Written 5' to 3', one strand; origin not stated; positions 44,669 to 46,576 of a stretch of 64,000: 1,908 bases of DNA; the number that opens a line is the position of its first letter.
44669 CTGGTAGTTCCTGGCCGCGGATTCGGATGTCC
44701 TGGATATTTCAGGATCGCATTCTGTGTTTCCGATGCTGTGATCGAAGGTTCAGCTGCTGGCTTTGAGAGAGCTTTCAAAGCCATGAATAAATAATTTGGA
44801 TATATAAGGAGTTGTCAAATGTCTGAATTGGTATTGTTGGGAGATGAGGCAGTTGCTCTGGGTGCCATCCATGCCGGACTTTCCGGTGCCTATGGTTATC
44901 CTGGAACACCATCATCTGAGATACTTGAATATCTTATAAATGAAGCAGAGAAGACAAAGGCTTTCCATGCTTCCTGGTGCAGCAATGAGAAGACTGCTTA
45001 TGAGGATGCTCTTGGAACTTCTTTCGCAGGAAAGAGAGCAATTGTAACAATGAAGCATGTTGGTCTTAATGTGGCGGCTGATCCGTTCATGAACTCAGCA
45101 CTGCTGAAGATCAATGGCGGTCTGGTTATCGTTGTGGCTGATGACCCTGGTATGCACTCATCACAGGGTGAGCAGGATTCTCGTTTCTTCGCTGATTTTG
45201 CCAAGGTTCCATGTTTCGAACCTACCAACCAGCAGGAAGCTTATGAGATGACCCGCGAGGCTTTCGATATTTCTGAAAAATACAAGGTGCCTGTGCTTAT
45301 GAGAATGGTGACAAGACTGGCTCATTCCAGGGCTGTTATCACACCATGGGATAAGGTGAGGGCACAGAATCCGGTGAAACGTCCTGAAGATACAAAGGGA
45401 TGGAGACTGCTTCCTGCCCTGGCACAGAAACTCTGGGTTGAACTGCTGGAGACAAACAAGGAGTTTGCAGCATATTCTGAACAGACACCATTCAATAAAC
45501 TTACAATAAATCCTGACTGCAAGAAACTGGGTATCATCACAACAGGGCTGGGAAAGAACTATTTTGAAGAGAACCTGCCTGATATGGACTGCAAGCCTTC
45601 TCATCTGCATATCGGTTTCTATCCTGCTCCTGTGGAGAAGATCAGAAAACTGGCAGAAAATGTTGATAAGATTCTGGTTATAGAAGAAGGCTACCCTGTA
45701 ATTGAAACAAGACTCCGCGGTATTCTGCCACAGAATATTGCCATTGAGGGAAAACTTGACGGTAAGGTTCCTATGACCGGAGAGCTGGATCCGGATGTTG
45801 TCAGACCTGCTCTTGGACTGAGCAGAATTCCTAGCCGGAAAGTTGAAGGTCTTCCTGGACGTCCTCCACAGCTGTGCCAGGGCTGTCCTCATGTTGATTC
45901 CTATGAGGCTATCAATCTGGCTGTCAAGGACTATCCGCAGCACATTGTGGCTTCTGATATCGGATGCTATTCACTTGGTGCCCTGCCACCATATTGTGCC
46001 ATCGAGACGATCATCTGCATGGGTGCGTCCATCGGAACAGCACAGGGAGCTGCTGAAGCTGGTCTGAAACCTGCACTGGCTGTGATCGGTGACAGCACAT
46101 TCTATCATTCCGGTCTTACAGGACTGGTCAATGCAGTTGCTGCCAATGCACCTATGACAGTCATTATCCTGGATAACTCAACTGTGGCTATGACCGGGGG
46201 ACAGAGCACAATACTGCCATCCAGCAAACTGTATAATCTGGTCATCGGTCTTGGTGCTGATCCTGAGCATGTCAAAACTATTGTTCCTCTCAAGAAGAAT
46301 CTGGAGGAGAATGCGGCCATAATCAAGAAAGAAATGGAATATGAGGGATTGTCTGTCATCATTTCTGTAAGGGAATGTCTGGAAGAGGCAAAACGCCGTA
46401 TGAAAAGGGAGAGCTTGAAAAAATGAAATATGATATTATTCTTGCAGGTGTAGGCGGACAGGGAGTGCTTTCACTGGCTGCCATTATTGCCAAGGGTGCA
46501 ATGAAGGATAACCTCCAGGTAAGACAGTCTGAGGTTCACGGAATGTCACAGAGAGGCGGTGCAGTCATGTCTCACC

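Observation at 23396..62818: Over-represented motif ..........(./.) in intergenic inverted repeats and, in mRNA-sense orientation, inside many CDSs in all three frames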

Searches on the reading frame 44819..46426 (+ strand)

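Call 34: search_protein_families(library=pfam, proteins=[window:44819-46426:+], max_evalue=0.001)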
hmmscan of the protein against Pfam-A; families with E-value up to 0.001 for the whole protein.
window:44819-46426:+ (535 aa): 2 families
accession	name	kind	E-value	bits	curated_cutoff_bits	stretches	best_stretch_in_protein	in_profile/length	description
PF02775.26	TPP_enzyme_C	-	5.3e-15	56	21.9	1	380-466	1-95/151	Thiamine pyrophosphate enzyme, C-terminal TPP binding domain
PF01855.24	POR_N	-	9.4e-14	52.1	27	1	15-196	2-186/231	Pyruvate flavodoxin/ferredoxin oxidoreductase, thiamine diP-bdg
